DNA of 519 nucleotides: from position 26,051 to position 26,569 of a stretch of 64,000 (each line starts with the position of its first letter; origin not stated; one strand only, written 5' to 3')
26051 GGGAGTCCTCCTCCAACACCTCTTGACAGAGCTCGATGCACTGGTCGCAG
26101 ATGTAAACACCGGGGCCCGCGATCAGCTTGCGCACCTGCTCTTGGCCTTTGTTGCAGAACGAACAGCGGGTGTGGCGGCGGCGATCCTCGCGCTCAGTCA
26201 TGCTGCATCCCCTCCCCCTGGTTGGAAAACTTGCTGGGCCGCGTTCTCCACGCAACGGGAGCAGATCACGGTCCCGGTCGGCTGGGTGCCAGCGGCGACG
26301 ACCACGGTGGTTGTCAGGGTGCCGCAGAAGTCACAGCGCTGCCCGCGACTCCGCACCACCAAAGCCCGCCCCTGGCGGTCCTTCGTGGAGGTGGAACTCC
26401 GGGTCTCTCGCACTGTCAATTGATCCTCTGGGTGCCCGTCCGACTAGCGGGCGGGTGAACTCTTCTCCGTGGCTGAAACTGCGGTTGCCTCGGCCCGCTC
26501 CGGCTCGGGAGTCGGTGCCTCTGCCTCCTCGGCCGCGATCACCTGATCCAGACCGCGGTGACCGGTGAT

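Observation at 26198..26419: Stand-alone ClpX zinc-finger microprotein inserted between clpP and clpX and coupled to clpX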

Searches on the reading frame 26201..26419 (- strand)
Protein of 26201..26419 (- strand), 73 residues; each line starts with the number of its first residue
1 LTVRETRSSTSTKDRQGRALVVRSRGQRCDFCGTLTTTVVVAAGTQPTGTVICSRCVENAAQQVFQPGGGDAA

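Call 4: search_protein_families(library=pfam, proteins=[window:26201-26419:-], max_evalue=1)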
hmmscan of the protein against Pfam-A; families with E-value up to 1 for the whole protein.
window:26201-26419:- (73 aa): 5 families
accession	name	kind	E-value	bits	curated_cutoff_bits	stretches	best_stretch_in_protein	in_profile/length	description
PF06689.19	zf-C4_ClpX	-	0.0002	21.6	27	1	28-62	2-35/39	ClpX C4-type zinc finger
PF06827.20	zf-FPG_IleRS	-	0.0044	17.3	21.3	1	26-58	1-29/30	Zinc finger found in FPG and IleRS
PF05129.18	Zn_ribbon_Elf1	-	0.097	13.2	29.8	1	28-62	24-58/79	Transcription elongation factor Elf1 like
PF24734.1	DUF7685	-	0.11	12.9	27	1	28-56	1-31/43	Domain of unknown function (DUF7685)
PF12251.13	SNAPC3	-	0.21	11.7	23.8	1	23-60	142-181/199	snRNA-activating protein complex (SNAPc), subunit 3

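Call 5: find_homologous_proteins(query=window:26201-26419:-, max_evalue=0.01)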
Query window:26201-26419:- (73 aa): 1 proteins with E <= 0.01 among 1 candidates.
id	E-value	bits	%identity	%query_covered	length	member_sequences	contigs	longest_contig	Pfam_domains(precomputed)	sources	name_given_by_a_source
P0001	2.2e-28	114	78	100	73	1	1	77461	-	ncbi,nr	ncbi:MAG TPA: hypothetical protein VMW80_01835 [Candidatus Dormibacteraeota bacterium]|nr:hypothetic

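Call 7: find_encoding_contigs(protein=P0001, flank=6000, max_places=6)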
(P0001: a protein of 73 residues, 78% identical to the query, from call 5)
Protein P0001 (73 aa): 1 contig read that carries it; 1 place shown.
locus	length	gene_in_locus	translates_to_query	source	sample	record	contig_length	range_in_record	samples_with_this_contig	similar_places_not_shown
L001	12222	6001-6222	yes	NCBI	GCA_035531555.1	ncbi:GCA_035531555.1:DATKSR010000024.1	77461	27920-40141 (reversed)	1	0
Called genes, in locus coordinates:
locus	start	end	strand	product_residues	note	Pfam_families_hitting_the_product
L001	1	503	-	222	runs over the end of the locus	PF00440:TetR_N, PF21597:TetR_C_43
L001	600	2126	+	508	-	PF07690:MFS_1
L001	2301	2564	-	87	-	-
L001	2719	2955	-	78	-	-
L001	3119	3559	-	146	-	-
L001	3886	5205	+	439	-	PF05697:Trigger_N, PF00254:FKBP_C (weak), PF05698:Trigger_C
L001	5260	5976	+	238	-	PF00574:CLP_protease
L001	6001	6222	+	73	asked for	-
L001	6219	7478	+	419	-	PF06689:zf-C4_ClpX, PF00493:MCM (faint), PF01078:Mg_chelatase (faint), PF05496:RuvB_N (weak), PF00004:AAA, PF07724:AAA_2, PF07728:AAA_5 (weak), PF10431:ClpB_D2-small, +1 more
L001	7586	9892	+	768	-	PF08267:Meth_synt_1, PF01717:Meth_synt_2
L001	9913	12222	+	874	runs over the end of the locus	PF00133:tRNA-synt_1, PF01406:tRNA-synt_1e (faint), PF09334:tRNA-synt_1g, PF08264:Anticodon_1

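Call 12: find_related_loci(query=A1, collection=genome_contigs, flank=4000)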
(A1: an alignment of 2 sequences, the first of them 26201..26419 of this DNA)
Query A1 (73 aa) in genome_contigs; peptide patterns used: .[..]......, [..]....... (x = any residue, [..] = any of these).
363 stretches matched a pattern; 9 encode a relative of the query (tblastn E <= 1e-3); 9 distinct loci.
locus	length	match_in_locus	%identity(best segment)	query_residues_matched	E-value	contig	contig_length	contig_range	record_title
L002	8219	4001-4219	77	1-73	2e-28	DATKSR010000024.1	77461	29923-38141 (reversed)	MAG TPA_asm: Candidatus Dormiibacterota bacterium isolate SMAG_U14059 k141_428244, whole genome shotgun sequence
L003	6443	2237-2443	62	1-73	5e-26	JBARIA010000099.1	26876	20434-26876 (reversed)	MAG: Candidatus Dormiibacterota bacterium isolate MFD06470_ilm_asm_bin14 k127_376079, whole genome shotgun sequence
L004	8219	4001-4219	62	1-73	6e-26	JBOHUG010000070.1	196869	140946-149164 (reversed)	MAG: Candidatus Dormibacteria bacterium isolate TC-S_metawrap_bin.159 k127_3881388, whole genome shotgun sequence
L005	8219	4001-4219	58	1-73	1e-23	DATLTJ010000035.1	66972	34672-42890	MAG TPA_asm: Candidatus Acidiferrales bacterium isolate SMAG_U13953 k141_360937, whole genome shotgun sequence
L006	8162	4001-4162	63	20-73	9e-19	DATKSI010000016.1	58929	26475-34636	MAG TPA_asm: Candidatus Micrarchaeaceae archaeon isolate SMAG_U14050 k141_1070700, whole genome shotgun sequence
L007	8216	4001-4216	51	1-73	1e-18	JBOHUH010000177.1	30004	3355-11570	MAG: Candidatus Dormibacteria bacterium isolate TC-S_metawrap_bin.139 k127_2499499, whole genome shotgun sequence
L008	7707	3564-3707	67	26-73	3e-18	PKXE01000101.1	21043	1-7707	MAG: Candidatus Dormiibacterota bacterium isolate palsa_862 73.20120500_P26.6_contig_5634, whole genome shotgun sequence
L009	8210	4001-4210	55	4-73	9e-17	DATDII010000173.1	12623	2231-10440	MAG TPA_asm: Candidatus Dormiibacterota bacterium isolate SMAG_U300 k141_1126810, whole genome shotgun sequence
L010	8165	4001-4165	44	23-72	2e-6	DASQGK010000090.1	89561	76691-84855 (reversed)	MAG TPA_asm: Steroidobacteraceae bacterium isolate SMAG_U11804 k141_329127, whole genome shotgun sequence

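Call 20: search_protein_representatives(alignment_id=A1)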
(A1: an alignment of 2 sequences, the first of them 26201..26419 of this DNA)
Query: 2 sequences, 73 profile positions. Proteins with E-value up to 0.001 (for the whole library): 9; up to 1e-10: 3; up to 1e-30: 0. The best 9 are listed.
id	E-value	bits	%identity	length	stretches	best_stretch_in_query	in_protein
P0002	5.4e-23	96.7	-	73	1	1-73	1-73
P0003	7.9e-18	80.1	-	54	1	21-73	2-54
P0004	6.0e-12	61.2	-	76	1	10-73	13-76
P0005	1.0e-07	47.7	-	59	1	26-73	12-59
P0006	3.2e-07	46.1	-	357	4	23-43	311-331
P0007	2.8e-06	43.1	-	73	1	21-73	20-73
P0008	4.6e-06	42.4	-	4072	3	14-57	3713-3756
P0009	5.1e-05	39.0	-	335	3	12-34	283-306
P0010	9.6e-04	35.0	-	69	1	14-73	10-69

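Call 23: search_protein_families(library=pfam, alignment_id=A2, max_evalue=0.01)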
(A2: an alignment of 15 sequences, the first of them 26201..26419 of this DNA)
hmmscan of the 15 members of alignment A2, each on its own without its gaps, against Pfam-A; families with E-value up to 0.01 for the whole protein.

A. member 1, window:26201-26419:- (73 aa): 2 families
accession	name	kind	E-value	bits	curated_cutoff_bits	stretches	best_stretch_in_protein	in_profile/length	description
PF06689.19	zf-C4_ClpX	-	0.0002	21.6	27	1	28-62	2-35/39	ClpX C4-type zinc finger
PF06827.20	zf-FPG_IleRS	-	0.0044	17.3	21.3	0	26-58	1-29/30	Zinc finger found in FPG and IleRS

B. families by the number of members that match (of 15 scanned): 5 families
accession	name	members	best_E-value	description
PF06689.19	zf-C4_ClpX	13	7.2e-06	ClpX C4-type zinc finger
PF06827.20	zf-FPG_IleRS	2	0.0035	Zinc finger found in FPG and IleRS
PF20120.5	DUF6510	2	0.0039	Family of unknown function (DUF6510)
PF14255.11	Cys_rich_CPXG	1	0.0037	Cysteine-rich CPXCG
PF09723.15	Zn_ribbon_8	1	0.0038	Zinc ribbon domain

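Call 24: search_solved_structures(query=A2, max_evalue=1, show_alignments=3)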
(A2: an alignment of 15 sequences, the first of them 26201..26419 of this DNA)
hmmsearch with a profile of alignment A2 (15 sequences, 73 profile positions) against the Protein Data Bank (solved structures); distinct sequences matched with E-value up to 1: 13.
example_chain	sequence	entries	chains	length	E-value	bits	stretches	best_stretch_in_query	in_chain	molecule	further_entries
9e6q_AW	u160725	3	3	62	0.039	16.7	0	21-49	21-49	Large ribosomal subunit protein eL24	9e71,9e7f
6vfs_E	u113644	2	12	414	0.051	16.3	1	26-66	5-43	ATP-dependent Clp protease ATP-binding subunit ClpX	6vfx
2ds7_A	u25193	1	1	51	0.14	15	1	29-60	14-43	ATP-dependent Clp protease ATP-binding subunit clpX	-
9ygm_Lp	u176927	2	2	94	0.15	14.9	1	6-38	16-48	60S ribosomal protein eL43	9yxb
2ct2_A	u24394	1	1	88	0.16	14.8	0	25-41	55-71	Tripartite motif protein 32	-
2ds5_A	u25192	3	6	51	0.26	14.1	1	29-58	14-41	ATP-dependent Clp protease ATP-binding subunit clpX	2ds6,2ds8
5fey_A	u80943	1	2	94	0.29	13.9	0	25-41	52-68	E3 ubiquitin-protein ligase TRIM32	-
4y28_K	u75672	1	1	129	0.32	13.8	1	25-44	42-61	Photosystem I reaction center subunit X psaK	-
2wsc_K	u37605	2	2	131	0.34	13.7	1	7-43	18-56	PHOTOSYSTEM I REACTION CENTER SUBUNIT PSAK, CHLOROPLASTIC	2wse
2wsf_K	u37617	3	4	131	0.34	13.7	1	7-43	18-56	PHOTOSYSTEM I REACTION CENTER SUBUNIT PSAK, CHLOROPLASTIC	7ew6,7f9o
1ovx_A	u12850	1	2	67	0.43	13.4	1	29-58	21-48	ATP-dependent Clp protease ATP-binding subunit clpX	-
8bcv_K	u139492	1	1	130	0.76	12.6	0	7-41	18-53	Photosystem I reaction center subunit X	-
2ew9_A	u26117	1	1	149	0.86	12.4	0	52-69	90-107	Copper-transporting ATPase 2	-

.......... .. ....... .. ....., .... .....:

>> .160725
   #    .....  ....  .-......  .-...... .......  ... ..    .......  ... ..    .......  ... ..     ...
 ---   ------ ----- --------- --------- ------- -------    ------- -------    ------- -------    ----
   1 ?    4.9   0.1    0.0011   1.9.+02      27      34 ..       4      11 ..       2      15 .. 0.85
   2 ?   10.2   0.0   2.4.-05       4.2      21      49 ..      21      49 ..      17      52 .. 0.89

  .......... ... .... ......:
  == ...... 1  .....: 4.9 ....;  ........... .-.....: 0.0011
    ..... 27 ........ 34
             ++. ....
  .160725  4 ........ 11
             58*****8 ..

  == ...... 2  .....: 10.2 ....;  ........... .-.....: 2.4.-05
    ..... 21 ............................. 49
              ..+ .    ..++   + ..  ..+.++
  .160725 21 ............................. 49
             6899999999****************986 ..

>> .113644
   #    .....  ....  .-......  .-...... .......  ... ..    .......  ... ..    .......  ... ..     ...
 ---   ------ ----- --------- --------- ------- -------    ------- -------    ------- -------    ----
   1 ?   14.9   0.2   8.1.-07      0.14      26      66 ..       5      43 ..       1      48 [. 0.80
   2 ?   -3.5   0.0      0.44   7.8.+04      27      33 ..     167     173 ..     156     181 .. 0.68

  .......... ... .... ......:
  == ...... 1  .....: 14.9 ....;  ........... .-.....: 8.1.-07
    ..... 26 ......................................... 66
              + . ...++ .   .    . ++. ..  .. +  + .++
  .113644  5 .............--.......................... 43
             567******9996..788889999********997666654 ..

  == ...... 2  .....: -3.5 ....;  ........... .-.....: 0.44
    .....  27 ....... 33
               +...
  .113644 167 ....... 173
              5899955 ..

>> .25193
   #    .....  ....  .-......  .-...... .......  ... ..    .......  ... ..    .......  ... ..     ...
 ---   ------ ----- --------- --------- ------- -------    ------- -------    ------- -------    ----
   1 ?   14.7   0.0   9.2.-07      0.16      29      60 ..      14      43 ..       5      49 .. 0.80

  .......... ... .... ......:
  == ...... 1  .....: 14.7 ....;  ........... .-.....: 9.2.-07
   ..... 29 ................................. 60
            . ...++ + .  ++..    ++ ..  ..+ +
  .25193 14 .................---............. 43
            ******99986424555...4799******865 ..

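Call 37: predict_structure(alignment_id=A3)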
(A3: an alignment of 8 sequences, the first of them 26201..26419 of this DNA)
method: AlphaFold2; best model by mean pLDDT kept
length: 73 residues; sequences in the alignment: 8
mean_pLDDT: 57.8   pTM: 0.42
mean pLDDT of the five models: 57.8, 56.4, 56.3, 55.9, 53.1
residues with pLDDT >= 90: 0; 70-90: 18; 50-70: 34; < 50: 21
segments of 3 or more residues with pLDDT < 50: 4-14, 67-73
pLDDT, mean of each block of 10 residues (from residue 1): 44 49 62 67 55 74 58 44
secondary structure, 60 per line:
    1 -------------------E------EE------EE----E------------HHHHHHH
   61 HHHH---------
elements in order: H54-64

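Call 40: fold_search(model_id=the predicted structure, library=pdb)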
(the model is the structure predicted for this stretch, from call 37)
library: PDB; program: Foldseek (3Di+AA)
matches with E <= 10: 126; with E <= 0.001: 0
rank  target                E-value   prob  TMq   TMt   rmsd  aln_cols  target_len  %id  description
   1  1tbn                  4.1e-01  0.41  0.38  0.41   6.3        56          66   20  NMR STRUCTURE OF A PROTEIN KINASE C-G PHORBOL-BINDING DOMAIN, MINIMIZED AVERAGE STRUCTURE (released 1998-04-29)
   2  2enz_MODEL_1_A        4.1e-01  0.33  0.38  0.42   9.4        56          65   21  Solution structure of the second C1 domain from human protein kinase C theta (released 2008-04-01)
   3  9v26_lh               4.7e-01  0.20  0.37  0.27  15.8        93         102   18  Cryo- EM structure of 75S ribosome with A/P- & P/E- tRNAs from Entamoeba histolytica bound to antibiotic paromomycin (released 2025-10-08)
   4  9a5x_A                5.1e-01  0.41  0.41  0.09   7.9        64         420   23  Integrative model of CLPX-CLPP by crosslinking MS and deep learning (released 2024-09-18)
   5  5yuf_C                6.3e-01  0.54  0.33  0.51   5.0        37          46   22  Crystal Structure of PML RING tetramer (released 2018-04-11)
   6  2ds5_A                7.3e-01  0.57  0.41  0.63   3.2        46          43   22  Structure of the ZBD in the orthorhomibic crystal from (released 2007-02-13)
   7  7l92_D                7.9e-01  0.20  0.34  0.44   4.8        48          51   21  C1B domain of Protein kinase C in complex with diacylglycerol and dodecyl 2-(trimethylammonio)ethyl phosphate (released 2022-05-04)
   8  1ptq                  8.5e-01  0.30  0.39  0.52   3.1        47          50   21  PROTEIN KINASE C DELTA CYS2 DOMAIN (released 1995-07-31)
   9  8esr_g                8.5e-01  0.15  0.36  0.28  14.8        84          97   11  Ytm1 associated nascent 60S ribosome (-fkbp39) State 2 (released 2022-11-30)
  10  2dar_MODEL_1_A        9.1e-01  0.07  0.27  0.23  10.5        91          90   16  Solution structure of first LIM domain of Enigma-like PDZ and LIM domains protein (released 2006-12-12)
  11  7qca_LPP              9.1e-01  0.06  0.20  0.17   8.2        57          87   23  Spraguea lophii ribosome (released 2022-11-30)
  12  8t75_D                1.1e+00  0.30  0.38  0.23   3.0        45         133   13  Crystal Structure of KRAS4a (GMPPNP) in complex with RAF1 (RBD-CRD) (released 2024-02-14)
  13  2db6_MODEL_1_A        1.1e+00  0.16  0.36  0.36   8.4        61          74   11  Solution structure of RSGI RUH-051, a C1 domain of STAC3 from human cDNA (released 2006-06-15)
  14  9ca7_D                1.1e+00  0.12  0.32  0.24  13.5        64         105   19  Cryo-EM structure of human SRCAP-nucleosome complex in the fully-engaged state (composite structure) (released 2025-06-18)
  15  2dan_MODEL_1_A        1.1e+00  0.08  0.25  0.29  12.3        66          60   18  The solution structure of the MYND domain (LEU384-CYS430) of human Zinc finger MYND domain containing protein  (released 2006-06-14)
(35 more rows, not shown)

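Call 51: search_protein_families(library=ncbifam, proteins=[window:26201-26419:-, P0010], max_evalue=1)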
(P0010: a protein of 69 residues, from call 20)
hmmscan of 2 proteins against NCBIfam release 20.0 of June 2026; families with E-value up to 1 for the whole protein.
window:26201-26419:- (73 aa): 3 families
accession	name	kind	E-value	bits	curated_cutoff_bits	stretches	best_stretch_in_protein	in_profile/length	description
NF040702.1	ileS_w_GNAT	exception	0.033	11.8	1999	1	11-62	1045-1092/1100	isoleucine--tRNA ligase, N-acetyltransferase domain-containing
NF011386.0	PRK14811.1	equivalog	0.067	12.4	414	1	17-62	226-267/269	DNA-formamidopyrimidine glycosylase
NF003745.1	PRK05342.1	equivalog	0.11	11.4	359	1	26-64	5-41/418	ATP-dependent Clp protease ATP-binding subunit ClpX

P0010 (69 aa): 0 families

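Call 53: find_related_loci(query=A6, collection=metagenome_contigs, flank=1500)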
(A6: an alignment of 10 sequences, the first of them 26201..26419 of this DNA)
Query A6 (73 aa) in metagenome_contigs; peptide patterns used: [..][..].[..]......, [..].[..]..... (x = any residue, [..] = any of these).
600 stretches matched a pattern (row limit reached: there are more); 6 encode a relative of the query (tblastn E <= 1e-3); 6 distinct loci.
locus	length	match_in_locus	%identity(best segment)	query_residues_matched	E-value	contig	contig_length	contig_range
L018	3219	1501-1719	63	1-73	3e-28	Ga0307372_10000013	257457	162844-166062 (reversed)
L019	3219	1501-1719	53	1-73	3e-24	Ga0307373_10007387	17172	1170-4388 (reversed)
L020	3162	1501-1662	63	20-73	3e-19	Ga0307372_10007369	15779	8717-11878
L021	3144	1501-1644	67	26-73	8e-19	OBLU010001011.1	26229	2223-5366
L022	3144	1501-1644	67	26-73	8e-19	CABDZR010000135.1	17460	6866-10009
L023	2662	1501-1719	60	1-73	8e-18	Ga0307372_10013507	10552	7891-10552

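Call 59: find_homologous_proteins(query=A4, max_evalue=0.001)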
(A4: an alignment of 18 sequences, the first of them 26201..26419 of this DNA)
Query A4 (18 sequences) (73 aa, profile of the alignment): 20 proteins with E <= 0.001 among 3808 candidates.
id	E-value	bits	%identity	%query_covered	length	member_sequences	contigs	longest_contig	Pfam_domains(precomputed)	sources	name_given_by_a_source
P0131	5.0e-30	121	63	100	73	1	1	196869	-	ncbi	ncbi:MAG: hypothetical protein ACRENX_07250 [Candidatus Dormibacteria bacterium]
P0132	5.6e-29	117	63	74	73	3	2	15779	-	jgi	-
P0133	8.2e-28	113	62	97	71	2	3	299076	-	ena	-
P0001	3.9e-27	111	78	100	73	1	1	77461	-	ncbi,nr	ncbi:MAG TPA: hypothetical protein VMW80_01835 [Candidatus Dormibacteraeota bacterium]|nr:hypothetic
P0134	7.3e-25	104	55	96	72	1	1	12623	-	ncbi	ncbi:MAG TPA: hypothetical protein VI138_06650 [Candidatus Dormibacteraeota bacterium]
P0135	1.6e-23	100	51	73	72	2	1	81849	PF06689.20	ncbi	-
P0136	1.8e-22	96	45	73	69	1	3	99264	-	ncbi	ncbi:MAG: hypothetical protein ACYCZN_07335 [Candidatus Dormibacteria bacterium]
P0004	2.2e-22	96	50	85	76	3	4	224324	-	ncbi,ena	-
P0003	1.6e-21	93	63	74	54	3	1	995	-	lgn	-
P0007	6.9e-21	91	44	73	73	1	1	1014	PF06689.20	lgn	-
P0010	7.3e-21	91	43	73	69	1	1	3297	PF06689.20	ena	-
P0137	1.4e-20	90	45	73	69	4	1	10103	PF06689.20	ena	-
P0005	1.3e-18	84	53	64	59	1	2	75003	PF06689.20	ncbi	ncbi:MAG: hypothetical protein ACREN4_02170 [Candidatus Dormibacteria bacterium]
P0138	1.7e-18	84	38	73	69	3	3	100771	-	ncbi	ncbi:MAG: hypothetical protein ACYCZN_07020 [Candidatus Dormibacteria bacterium]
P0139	3.6e-18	83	40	58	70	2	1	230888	PF06689.20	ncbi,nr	ncbi:MAG TPA: ClpX C4-type zinc finger protein [Verrucomicrobiae bacterium]|nr:ClpX C4-type zinc fin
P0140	2.3e-13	67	35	70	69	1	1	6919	PF06689.20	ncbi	-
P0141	2.7e-13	67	36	60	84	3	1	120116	PF06689.20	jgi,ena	-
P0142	1.6e-11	61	37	59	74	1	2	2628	PF06689.20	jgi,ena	-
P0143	4.6e-11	60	44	56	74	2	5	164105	PF06689.20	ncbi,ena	-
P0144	3.4e-10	57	41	56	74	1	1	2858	PF06689.20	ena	-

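Call 77: predict_structure(alignment_id=A7)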
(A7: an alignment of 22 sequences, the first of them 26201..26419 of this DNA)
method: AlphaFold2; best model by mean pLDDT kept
length: 73 residues; sequences in the alignment: 22
mean_pLDDT: 62.5   pTM: 0.39
mean pLDDT of the five models: 62.5, 62.0, 61.6, 59.0, 58.7
residues with pLDDT >= 90: 0; 70-90: 24; 50-70: 34; < 50: 15
segments of 3 or more residues with pLDDT < 50: 1-14
pLDDT, mean of each block of 10 residues (from residue 1): 45 52 64 69 59 82 69 53
secondary structure, 60 per line:
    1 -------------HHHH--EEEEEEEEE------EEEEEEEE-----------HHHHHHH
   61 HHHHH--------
elements in order: H14-17 E20-28 E35-42 H54-65

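Call 80: fold_search(model_id=the predicted structure, library=pdb)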
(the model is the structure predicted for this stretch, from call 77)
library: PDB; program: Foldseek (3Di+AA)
matches with E <= 10: 33; with E <= 0.001: 0
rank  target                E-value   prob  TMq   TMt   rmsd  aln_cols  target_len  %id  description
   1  7l92_D                1.1e+00  0.20  0.32  0.42   6.2        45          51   27  C1B domain of Protein kinase C in complex with diacylglycerol and dodecyl 2-(trimethylammonio)ethyl phosphate (released 2022-05-04)
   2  6zm5_0                2.2e+00  0.18  0.34  0.24   4.1        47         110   19  Human mitochondrial ribosome in complex with OXA1L, mRNA, A/A tRNA, P/P tRNA and nascent polypeptide (released 2021-01-13)
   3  2f8b_MODEL_1_A        2.4e+00  0.21  0.41  0.50   3.8        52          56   13  NMR structure of the C-terminal domain (dimer) of HPV45 oncoprotein E7 (released 2006-08-08)
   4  1ptq                  2.4e+00  0.13  0.32  0.43   6.0        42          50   24  PROTEIN KINASE C DELTA CYS2 DOMAIN (released 1995-07-31)
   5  5erc                  2.8e+00  0.12  0.35  0.17   7.1        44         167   20  X-ray crystal structure of BRPF1 PZP domain (released 2015-12-30)
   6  7zwd_M                3.0e+00  0.02  0.17  0.06  16.1        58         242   19  Structure of SNAPc containing Pol II pre-initiation complex bound to U5 snRNA promoter (CC) (released 2022-11-30)
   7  9dxh_A                3.3e+00  0.06  0.26  0.05   9.5        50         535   18  attPmm and attBmm bound serine integrase complex in the pre-rotation state (released 2026-01-21)
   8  6h3a_A                3.3e+00  0.05  0.25  0.10  12.3        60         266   15  Crystal structure of the KAP1 RBCC domain in complex with the SMARCAD1 CUE1 domain. (released 2019-06-26)
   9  3j7y_0                3.5e+00  0.08  0.32  0.25   7.2        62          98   21  Structure of the large ribosomal subunit from human mitochondria (released 2014-10-15)
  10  7xyz_C                3.5e+00  0.04  0.22  0.06   7.4        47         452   17  TRIM E3 ubiquitin ligase (released 2023-07-12)
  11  2dar_MODEL_1_A        3.5e+00  0.02  0.20  0.18  13.5        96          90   17  Solution structure of first LIM domain of Enigma-like PDZ and LIM domains protein (released 2006-12-12)
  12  3j9m_0                4.1e+00  0.06  0.28  0.20   7.2        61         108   20  Structure of the human mitochondrial ribosome (class 1) (released 2015-04-15)
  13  9btq                  4.1e+00  0.01  0.16  0.11  24.0        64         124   22  Cryo-EM structure of extracellular tube from Microcystis Aeruginosa pcc 7806SL (released 2025-05-14)
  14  9g6k_Lx               4.4e+00  0.02  0.18  0.15  11.2        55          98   16  LSU structure derived from the LSU sample of the mitoribosome from T. gondii. (released 2024-12-11)
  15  5y1z_C                5.1e+00  0.12  0.35  0.09   4.6        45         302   16  Crystal structure of ZMYND8 PHD-BROMO-PWWP tandem in complex with Drebrin ADF-H domain (released 2017-10-25)
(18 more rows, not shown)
